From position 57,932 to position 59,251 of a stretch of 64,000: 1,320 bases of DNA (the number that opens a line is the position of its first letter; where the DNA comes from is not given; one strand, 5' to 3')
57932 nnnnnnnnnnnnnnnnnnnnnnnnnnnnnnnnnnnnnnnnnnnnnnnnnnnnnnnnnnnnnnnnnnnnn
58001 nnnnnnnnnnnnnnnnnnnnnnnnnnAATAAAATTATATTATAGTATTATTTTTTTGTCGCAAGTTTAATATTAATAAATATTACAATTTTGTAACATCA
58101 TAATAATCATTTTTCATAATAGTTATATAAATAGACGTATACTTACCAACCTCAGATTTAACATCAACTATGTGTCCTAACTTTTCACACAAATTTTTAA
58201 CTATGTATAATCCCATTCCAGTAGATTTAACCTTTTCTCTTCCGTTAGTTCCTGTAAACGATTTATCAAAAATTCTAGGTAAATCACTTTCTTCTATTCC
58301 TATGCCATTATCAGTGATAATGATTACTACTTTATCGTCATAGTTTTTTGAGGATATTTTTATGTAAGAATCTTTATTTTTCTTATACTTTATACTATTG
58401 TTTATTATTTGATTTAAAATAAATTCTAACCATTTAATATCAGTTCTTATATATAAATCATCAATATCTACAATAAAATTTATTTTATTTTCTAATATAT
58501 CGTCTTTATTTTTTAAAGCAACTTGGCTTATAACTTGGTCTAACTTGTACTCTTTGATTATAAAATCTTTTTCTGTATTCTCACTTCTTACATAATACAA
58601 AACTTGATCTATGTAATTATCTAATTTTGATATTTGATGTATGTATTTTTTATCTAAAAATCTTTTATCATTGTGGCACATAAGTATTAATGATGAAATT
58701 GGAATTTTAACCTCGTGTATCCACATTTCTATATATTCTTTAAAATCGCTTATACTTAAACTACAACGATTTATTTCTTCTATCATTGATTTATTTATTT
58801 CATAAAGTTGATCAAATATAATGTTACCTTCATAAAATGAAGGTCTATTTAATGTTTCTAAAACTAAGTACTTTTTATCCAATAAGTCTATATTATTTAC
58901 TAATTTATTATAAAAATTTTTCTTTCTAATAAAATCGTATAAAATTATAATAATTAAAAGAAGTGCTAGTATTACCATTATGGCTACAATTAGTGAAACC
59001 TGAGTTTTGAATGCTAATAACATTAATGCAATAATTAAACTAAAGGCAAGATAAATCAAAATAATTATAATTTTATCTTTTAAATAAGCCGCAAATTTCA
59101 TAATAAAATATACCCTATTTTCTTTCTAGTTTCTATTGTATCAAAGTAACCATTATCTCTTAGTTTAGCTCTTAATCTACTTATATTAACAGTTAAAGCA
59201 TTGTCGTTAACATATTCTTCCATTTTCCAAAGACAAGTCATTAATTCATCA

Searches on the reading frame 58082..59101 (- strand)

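Call 89: search_protein_families(library=pfam, proteins=[window:58082-59101:-], max_evalue=0.00001)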
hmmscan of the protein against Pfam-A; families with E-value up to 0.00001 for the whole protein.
window:58082-59101:- (339 aa): 1 family
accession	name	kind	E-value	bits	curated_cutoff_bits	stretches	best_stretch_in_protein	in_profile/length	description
PF02518.31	HATPase_c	-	1.2e-21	77.7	26.4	1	221-328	2-107/111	Histidine kinase-, DNA gyrase B-, and HSP90-like ATPase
